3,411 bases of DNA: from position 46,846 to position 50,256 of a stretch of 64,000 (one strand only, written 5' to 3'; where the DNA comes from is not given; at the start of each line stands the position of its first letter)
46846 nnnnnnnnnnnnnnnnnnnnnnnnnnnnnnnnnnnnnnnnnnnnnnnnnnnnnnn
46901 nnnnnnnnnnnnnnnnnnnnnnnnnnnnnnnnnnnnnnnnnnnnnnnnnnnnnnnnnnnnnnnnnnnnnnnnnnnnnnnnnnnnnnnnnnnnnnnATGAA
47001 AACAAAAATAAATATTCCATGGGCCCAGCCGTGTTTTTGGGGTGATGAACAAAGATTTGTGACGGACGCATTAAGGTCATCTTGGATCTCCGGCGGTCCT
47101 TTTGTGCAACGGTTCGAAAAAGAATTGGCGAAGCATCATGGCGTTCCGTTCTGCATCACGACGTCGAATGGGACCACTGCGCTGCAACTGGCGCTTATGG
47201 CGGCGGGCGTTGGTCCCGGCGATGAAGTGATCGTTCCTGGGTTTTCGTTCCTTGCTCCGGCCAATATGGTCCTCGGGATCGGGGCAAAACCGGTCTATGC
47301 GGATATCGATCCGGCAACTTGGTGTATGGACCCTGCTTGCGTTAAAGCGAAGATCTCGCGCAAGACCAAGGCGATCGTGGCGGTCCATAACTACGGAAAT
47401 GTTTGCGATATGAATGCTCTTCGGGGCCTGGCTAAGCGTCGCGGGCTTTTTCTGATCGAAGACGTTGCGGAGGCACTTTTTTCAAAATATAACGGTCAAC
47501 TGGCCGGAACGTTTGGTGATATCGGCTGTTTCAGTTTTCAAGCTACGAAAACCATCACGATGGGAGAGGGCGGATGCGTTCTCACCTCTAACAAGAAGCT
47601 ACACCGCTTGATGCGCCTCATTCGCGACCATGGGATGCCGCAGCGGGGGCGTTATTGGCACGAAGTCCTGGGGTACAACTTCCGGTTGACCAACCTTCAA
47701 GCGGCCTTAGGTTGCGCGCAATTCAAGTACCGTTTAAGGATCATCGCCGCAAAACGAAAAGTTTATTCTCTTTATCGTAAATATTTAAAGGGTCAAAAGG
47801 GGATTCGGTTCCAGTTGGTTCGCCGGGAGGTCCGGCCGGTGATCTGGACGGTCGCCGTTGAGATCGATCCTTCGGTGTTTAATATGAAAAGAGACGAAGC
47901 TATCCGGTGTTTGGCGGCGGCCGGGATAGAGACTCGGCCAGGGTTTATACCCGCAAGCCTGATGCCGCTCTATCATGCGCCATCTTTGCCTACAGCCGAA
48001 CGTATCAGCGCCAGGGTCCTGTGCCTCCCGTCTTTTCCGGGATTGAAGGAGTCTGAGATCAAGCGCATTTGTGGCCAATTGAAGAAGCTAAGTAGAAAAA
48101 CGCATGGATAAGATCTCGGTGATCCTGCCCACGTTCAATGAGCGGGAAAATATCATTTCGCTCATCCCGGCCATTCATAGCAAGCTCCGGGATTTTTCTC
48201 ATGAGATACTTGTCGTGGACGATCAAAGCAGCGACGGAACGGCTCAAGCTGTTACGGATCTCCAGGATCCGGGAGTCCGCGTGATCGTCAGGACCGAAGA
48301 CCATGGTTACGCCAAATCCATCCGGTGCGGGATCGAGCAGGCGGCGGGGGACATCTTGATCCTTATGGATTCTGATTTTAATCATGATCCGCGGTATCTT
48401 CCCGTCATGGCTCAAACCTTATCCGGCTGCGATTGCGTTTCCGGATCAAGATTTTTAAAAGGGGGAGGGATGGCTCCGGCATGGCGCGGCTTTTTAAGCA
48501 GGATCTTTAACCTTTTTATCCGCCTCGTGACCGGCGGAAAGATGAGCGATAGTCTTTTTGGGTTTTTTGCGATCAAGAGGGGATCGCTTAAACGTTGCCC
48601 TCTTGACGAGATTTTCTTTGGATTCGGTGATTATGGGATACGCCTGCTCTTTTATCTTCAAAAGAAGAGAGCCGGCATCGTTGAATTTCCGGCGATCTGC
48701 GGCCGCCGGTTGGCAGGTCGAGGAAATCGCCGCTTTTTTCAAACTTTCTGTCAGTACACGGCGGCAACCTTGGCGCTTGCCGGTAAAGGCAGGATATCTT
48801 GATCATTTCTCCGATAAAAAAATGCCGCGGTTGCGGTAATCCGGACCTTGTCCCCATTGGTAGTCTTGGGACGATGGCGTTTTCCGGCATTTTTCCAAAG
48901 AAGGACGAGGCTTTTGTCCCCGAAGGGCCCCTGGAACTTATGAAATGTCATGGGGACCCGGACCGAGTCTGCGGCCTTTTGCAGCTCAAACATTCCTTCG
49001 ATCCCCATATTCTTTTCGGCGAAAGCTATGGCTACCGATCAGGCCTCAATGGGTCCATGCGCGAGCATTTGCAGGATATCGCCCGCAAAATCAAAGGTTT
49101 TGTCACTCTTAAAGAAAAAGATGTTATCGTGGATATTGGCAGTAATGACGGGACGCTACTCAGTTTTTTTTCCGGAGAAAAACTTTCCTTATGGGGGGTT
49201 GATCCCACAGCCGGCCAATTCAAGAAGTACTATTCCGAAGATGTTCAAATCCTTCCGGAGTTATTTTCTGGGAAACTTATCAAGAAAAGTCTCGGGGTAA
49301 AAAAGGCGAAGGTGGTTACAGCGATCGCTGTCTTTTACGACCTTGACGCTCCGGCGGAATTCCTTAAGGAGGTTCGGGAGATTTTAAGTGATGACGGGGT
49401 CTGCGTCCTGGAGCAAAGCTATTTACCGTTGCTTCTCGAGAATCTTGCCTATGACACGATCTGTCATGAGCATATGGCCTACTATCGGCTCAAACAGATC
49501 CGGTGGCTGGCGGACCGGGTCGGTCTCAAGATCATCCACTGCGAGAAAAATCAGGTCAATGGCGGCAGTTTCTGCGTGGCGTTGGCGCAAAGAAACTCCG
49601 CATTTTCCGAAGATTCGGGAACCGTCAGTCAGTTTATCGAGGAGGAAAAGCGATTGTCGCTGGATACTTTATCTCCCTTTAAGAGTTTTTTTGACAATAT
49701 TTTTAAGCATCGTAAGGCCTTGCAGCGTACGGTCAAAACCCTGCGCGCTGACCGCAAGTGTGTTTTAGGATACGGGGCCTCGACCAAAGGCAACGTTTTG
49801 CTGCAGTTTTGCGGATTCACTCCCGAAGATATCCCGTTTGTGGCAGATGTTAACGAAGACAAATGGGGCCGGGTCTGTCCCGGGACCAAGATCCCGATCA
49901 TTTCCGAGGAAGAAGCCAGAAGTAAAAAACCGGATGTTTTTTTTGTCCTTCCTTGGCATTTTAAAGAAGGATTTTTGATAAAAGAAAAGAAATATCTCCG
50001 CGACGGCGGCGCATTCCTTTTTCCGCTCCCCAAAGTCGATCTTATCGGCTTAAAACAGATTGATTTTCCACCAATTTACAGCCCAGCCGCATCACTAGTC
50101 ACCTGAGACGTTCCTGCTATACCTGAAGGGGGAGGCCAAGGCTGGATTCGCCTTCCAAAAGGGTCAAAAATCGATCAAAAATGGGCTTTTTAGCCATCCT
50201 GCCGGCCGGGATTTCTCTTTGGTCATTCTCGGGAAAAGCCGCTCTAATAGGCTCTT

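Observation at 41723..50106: Translationally coupled 8-gene sugar-modification operon with tandem paralogous B12-radical-SAM enzymes directly downstream of the giant gene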

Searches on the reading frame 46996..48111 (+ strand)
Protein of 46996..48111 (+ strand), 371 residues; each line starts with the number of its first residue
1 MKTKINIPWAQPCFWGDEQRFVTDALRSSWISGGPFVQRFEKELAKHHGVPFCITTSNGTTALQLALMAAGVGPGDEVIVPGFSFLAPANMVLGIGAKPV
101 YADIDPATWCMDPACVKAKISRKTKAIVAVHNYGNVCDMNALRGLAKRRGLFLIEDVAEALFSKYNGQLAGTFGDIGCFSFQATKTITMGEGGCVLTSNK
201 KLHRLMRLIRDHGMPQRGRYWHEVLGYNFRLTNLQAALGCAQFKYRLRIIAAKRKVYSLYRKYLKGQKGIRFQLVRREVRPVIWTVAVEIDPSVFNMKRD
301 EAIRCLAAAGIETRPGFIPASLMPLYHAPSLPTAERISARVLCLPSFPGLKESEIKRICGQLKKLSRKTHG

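Call 4: search_protein_families(library=pfam, proteins=[window:46996-48111:+], max_evalue=0.01)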
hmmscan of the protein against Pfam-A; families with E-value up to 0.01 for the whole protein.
window:46996-48111:+ (371 aa): 3 families
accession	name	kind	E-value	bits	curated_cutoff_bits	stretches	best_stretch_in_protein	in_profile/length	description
PF01041.23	DegT_DnrJ_EryC1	-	4.2e-114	382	19.8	1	17-362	6-359/360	DegT/DnrJ/EryC1/StrS aminotransferase family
PF00155.27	Aminotran_1_2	-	4.8e-06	26.4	19.7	1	38-157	45-186/361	Aminotransferase class I and II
PF01053.26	Cys_Met_Meta_PP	-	0.0057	15.7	27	1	33-154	50-171/381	Cys/Met metabolism PLP-dependent enzyme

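Call 5: search_protein_families(library=ncbifam, proteins=[window:46996-48111:+], max_evalue=0.01)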
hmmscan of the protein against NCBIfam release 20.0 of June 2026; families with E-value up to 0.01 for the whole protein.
window:46996-48111:+ (371 aa): 24 families
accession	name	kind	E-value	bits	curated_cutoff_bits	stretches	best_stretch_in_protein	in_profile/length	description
TIGR04181.1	NHT_00031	hypoth_equivalog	1.7e-87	293.6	420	1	7-346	1-358/359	LegC family aminotransferase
TIGR03588.1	PseC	equivalog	9.5e-79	265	423.5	1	7-364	2-378/380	UDP-4-amino-4,6-dideoxy-N-acetyl-beta-L-altrosamine transaminase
TIGR04427.1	PLP_DesI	equivalog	1e-67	229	650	1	23-363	39-380/390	dTDP-4-dehydro-6-deoxyglucose aminotransferase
NF008687.0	PRK11706.1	equivalog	1.1e-63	215.3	375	1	7-365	2-373/375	dTDP-4-amino-4,6-dideoxygalactose transaminase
NF008658.2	PRK11658.1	equivalog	2.2e-60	204.3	631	1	7-365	5-376/379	UDP-4-amino-4-deoxy-L-arabinose aminotransferase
NF011936.0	PRK15407.1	equivalog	9e-57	192.7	423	2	6-213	36-251/440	lipopolysaccharide biosynthesis protein RfbH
TIGR02379.1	ECA_wecE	subfamily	9.1e-51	172.8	434.85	1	7-266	2-270/376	dTDP-4-amino-4,6-dideoxy-D-glucose transaminase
NF006488.0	PRK08912.1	equivalog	4.3e-07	29.2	498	1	54-129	91-165/387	aminotransferase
NF041364.1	GntC_guanitoxin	equivalog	7.2e-07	28.4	415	1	56-156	66-173/356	guanitoxin biosynthesis PLP-dependent (S)-gamma-hydroxy-L-arginine cyclodehydratase GntC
NF006230.0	PRK08363.1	equivalog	3.2e-06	26.2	534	1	56-131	99-174/398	alanine aminotransferase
NF004770.0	PRK06108.1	subfamily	9.8e-06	24.6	422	1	53-157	99-210/396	pyridoxal phosphate-dependent aminotransferase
NF005816.0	PRK07682.1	equivalog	1.2e-05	24.1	620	1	54-131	94-171/390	aminotransferase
TIGR01325.1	O_suc_HS_sulf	equivalog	4.2e-05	22.3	510.05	1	34-213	53-231/380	O-succinylhomoserine sulfhydrylase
NF005744.0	PRK07568.1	subfamily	5.7e-05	22.1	389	1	54-157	92-202/398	pyridoxal phosphate-dependent aminotransferase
NF006569.0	PRK09082.1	subfamily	6e-05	22.3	420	1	54-156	94-202/386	methionine aminotransferase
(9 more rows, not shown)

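Call 10: search_solved_structures(query=window:46996-48111:+, max_evalue=1e-30)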
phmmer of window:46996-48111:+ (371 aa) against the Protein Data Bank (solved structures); distinct sequences matched with E-value up to 1e-30: 47.
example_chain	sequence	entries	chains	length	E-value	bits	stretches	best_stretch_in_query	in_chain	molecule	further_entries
3bn1_A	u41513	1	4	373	3.5e-80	273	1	8-363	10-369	Perosamine synthetase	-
3dr7_A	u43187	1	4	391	3.9e-80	272.8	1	8-363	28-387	Putative perosamine synthetase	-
3dr4_A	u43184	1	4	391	2.7e-79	270.1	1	8-363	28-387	Putative perosamine synthetase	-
7b0m_AAA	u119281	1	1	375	3e-66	227.2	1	18-326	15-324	Sugar aminotransferase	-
7b0d_A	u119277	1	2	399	2.9e-58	200.9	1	24-360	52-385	Glutamine--scyllo-inositol transaminase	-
3nyu_A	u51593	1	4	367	3.3e-56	194.1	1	26-369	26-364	Aminotransferase WbpE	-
9bgp_A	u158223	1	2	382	6.6e-56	193.1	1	21-363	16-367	aminotransferase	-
3nys_A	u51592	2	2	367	1.6e-55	191.9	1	26-369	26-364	Aminotransferase WbpE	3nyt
3nu7_A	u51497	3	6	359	2.5e-55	191.2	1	26-362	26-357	Aminotransferase WbpE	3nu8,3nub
9bgr_A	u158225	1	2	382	4.5e-55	190.4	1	21-363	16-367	aminotransferase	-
8e75_A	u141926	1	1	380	1.2e-51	179.1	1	33-360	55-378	DegT/DnrJ/EryC1/StrS aminotransferase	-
8e77_A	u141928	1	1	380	1.2e-51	179.1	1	33-360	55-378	DegT/DnrJ/EryC1/StrS aminotransferase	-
5k8b_A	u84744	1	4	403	1.8e-51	178.5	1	42-256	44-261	8-amino-3,8-dideoxy-alpha-D-manno-octulosonate transaminase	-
8vr5_A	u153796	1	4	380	3.3e-51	177.7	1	20-331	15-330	DegT/DnrJ/EryC1/StrS aminotransferase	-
8vr3_A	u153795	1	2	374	3.5e-51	177.6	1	20-330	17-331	DegT/DnrJ/EryC1/StrS aminotransferase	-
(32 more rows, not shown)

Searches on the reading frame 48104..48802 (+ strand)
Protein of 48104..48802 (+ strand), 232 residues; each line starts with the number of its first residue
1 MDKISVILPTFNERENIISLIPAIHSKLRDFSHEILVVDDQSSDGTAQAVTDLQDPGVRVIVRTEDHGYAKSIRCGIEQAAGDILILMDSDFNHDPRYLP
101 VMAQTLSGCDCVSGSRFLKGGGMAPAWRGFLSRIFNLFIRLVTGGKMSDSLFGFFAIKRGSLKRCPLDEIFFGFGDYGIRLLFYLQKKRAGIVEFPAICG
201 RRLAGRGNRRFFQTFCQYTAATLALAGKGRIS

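Call 4: search_protein_families(library=pfam, proteins=[window:48104-48802:+], max_evalue=0.01)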
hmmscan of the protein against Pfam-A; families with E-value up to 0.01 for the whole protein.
window:48104-48802:+ (232 aa): 4 families
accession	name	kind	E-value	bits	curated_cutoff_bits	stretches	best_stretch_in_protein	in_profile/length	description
PF00535.33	Glycos_transf_2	-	2.5e-28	99.6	23.3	1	5-164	1-166/168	Glycosyl transferase family 2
PF13641.12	Glyco_tranf_2_3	-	1.4e-08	35.5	27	1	4-165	3-174/230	Glycosyltransferase like family 2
PF10111.15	Glyco_tranf_2_2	-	9.5e-05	22.4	27.3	1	5-92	1-92/276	Glycosyltransferase like family 2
PF13704.12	Glyco_tranf_2_4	-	0.0057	17.6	27.5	1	32-65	19-52/98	Glycosyl transferase family 2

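Call 5: search_protein_families(library=ncbifam, proteins=[window:48104-48802:+], max_evalue=0.01)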
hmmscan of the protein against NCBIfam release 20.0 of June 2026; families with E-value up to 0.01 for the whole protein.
window:48104-48802:+ (232 aa): 25 families
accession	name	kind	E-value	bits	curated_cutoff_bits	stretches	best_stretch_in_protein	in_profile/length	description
NF007986.1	PRK10714.1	equivalog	2.5e-15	56.3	529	1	2-150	6-157/316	undecaprenyl-phosphate 4-deoxy-4-formamido-L-arabinose transferase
NF047588.1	GlcsyltransPgfSStrep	equivalog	1.9e-14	53.6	500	1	3-140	2-142/308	glycosyltransferase PgfS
TIGR04182.1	glyco_TIGR04182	equivalog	4.9e-14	52.4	325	1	4-173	2-167/293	S-layer glycoprotein N-glycosyltransferase AglJ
TIGR04283.1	glyco_like_mftF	equivalog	1.7e-13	50.6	182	1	4-112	1-103/221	TIGR04283 family arsenosugar biosynthesis glycosyltransferase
TIGR03937.1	PgaC_IcaA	equivalog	1.9e-12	46.8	422.3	1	2-104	45-148/407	poly-beta-1,6-N-acetyl-D-glucosamine synthase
NF041875.1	EPS_EpsD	equivalog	6e-12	45.6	370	1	4-101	1-99/325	exopolysaccharide biosynthesis glycosyltransferase EpsD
NF041391.1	DPhHxTase_Halo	equivalog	9.7e-12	44.3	375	1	10-160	3-148/213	dolichyl-phosphate hexose transferase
TIGR03965.1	mycofact_glyco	equivalog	1.3e-11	44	280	1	2-107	74-180/467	mycofactocin biosynthesis glycosyltransferase MftF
NF010496.0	PRK13915.1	equivalog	6.3e-10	38.6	262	1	3-105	32-141/307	glucosyl-3-phosphoglycerate synthase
NF047683.1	TeichurnBiosyTuaG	equivalog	2.8e-08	33.7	400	1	3-94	7-99/252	teichuronic acid biosynthesis protein TuaG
NF038302.1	EPS_HpsE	equivalog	1.4e-07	30.8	300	1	4-94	3-99/307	hormogonium polysaccharide biosynthesis glycosyltransferase HpsE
NF045692.1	OglycostaseCruG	equivalog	2.9e-07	29.8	600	1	2-65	41-103/386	2'-O-glycosyltransferase CruG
NF058614.1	PPMAGASynPpgS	equivalog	5.3e-07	29.3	370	1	5-120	3-117/226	polyprenyl-phospho-N-acetylgalactosaminyl synthase PpgS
NF050050.1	ProtGlycPglI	equivalog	2.7e-06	27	500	1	1-92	1-94/306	GalNAc(5)-diNAcBac-PP-undecaprenol beta-1,3-glucosyltransferase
NF007482.0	PRK10073.1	equivalog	6.4e-06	25.4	423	1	2-97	6-101/334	glycosyltransferase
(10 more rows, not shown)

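Call 37: search_solved_structures(query=window:48104-48802:+, max_evalue=0.00001)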
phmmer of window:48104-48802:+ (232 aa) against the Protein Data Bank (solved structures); distinct sequences matched with E-value up to 0.00001: 12.
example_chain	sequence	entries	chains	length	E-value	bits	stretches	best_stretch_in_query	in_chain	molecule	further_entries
5mlz_A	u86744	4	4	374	3.8e-28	101.9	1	3-210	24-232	Dolichol monophosphate mannose synthase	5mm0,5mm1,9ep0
9bhc_C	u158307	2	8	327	1.4e-13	54.3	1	2-150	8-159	Undecaprenyl-phosphate 4-deoxy-4-formamido-L-arabinose transferase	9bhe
8vxh_A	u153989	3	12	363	2e-13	53.7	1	2-150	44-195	Undecaprenyl-phosphate 4-deoxy-4-formamido-L-arabinose transferase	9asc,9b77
9hwj_A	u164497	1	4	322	3e-12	49.9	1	2-150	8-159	Undecaprenyl-phosphate 4-deoxy-4-formamido-L-arabinose transferase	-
5eke_A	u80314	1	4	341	1e-06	31.8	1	3-147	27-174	Uncharacterized glycosyltransferase sll0501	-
5ekp_C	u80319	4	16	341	1e-06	31.8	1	3-147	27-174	Uncharacterized glycosyltransferase sll0501 | Glycosyltransferase sll0501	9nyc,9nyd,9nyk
9nye_A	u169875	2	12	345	1e-06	31.8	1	3-147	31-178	Glycosyltransferase sll0501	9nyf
9omj_A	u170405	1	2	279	1.6e-06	31.2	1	4-120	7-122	Glycosyltransferase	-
9omm_A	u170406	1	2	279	1.6e-06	31.2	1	4-120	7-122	Glycosyltransferase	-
9omh_A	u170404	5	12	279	1.6e-06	31.2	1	4-120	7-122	Glycosyltransferase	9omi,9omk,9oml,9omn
2z87_A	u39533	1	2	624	3.8e-06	29.9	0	2-108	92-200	Chondroitin synthase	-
2z86_A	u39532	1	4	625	3.8e-06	29.9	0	2-108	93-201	Chondroitin synthase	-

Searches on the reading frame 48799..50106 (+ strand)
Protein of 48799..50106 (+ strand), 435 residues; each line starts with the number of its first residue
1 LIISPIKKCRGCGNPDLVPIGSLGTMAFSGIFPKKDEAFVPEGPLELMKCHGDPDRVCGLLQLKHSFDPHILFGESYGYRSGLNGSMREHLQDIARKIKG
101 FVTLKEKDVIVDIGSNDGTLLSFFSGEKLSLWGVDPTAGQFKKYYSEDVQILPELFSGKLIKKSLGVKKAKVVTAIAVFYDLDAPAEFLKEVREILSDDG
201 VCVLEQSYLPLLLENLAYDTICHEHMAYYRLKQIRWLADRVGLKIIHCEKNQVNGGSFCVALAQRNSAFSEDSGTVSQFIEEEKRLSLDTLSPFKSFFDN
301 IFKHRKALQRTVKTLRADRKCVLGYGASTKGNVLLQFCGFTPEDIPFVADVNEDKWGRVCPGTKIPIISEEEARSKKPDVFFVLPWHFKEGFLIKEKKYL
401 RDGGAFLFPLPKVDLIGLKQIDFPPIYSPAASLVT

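Call 4: search_protein_families(library=pfam, proteins=[window:48799-50106:+], max_evalue=0.01)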
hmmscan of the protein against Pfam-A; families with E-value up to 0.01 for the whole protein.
window:48799-50106:+ (435 aa): 5 families
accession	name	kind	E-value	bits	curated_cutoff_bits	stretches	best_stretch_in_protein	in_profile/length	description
PF08484.17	Methyltransf_14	-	1.7e-46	158.4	23.5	1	253-411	2-160/160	C-methyltransferase C-terminal domain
PF13489.12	Methyltransf_23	-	1.5e-16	61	27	1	89-247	3-163/164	Methyltransferase domain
PF08421.16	Methyltransf_13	-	2e-10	41.1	31.3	1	9-73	1-62/62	Putative zinc binding domain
PF08242.18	Methyltransf_12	-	1.1e-05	26.5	30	1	111-202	1-98/98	Methyltransferase domain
PF08241.18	Methyltransf_11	-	0.0011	19.9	21.2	1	111-204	1-95/95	Methyltransferase domain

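Call 5: search_protein_families(library=ncbifam, proteins=[window:48799-50106:+], max_evalue=0.01)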
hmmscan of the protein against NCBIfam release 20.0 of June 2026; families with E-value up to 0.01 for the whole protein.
window:48799-50106:+ (435 aa): 3 families
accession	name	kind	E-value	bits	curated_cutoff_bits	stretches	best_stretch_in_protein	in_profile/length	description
NF045667.1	MTase_DVU1556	equivalog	0.00018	21.1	155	1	97-249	13-166/213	DVU_1556 family methyltransferase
TIGR00452.1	TIGR00452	equivalog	0.0028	16.5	275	1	103-207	115-222/316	tRNA 5-methoxyuridine(34)/uridine 5-oxyacetic acid(34) synthase CmoB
NF011650.0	PRK15068.1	equivalog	0.0049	15.8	209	1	102-206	118-227/324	tRNA 5-methoxyuridine(34)/uridine 5-oxyacetic acid(34) synthase CmoB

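Call 9: search_solved_structures(query=window:48799-50106:+, max_evalue=0.01)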
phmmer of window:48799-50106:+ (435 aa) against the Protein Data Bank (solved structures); distinct sequences matched with E-value up to 0.01: 10.
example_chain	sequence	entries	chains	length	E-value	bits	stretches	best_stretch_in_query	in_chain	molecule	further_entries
4rv9_A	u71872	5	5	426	1.7e-56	195.2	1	6-416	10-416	D-mycarose 3-C-methyltransferase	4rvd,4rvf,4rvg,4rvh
5t64_A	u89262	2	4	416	1.1e-43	153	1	46-414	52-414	Sugar 3-C-methyl transferase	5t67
5t6b_A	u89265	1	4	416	1.5e-43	152.6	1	46-414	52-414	Sugar 3-C-methyl transferase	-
4e2w_A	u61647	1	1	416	3.2e-43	151.5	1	3-414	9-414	TcaB9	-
3ndi_A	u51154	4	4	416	5.9e-43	150.6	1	3-414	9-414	Methyltransferase | TcaB9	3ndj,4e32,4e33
4e2x_A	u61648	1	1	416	5.9e-43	150.6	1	3-414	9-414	TcaB9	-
4e30_A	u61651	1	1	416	8.4e-43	150.1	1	3-414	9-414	TcaB9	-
4e2y_A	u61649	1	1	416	1.5e-42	149.2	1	3-414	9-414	TcaB9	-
4e31_A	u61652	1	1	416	2.1e-42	148.7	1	3-414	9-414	TcaB9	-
4e2z_A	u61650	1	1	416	5.6e-42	147.4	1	3-414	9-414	TcaB9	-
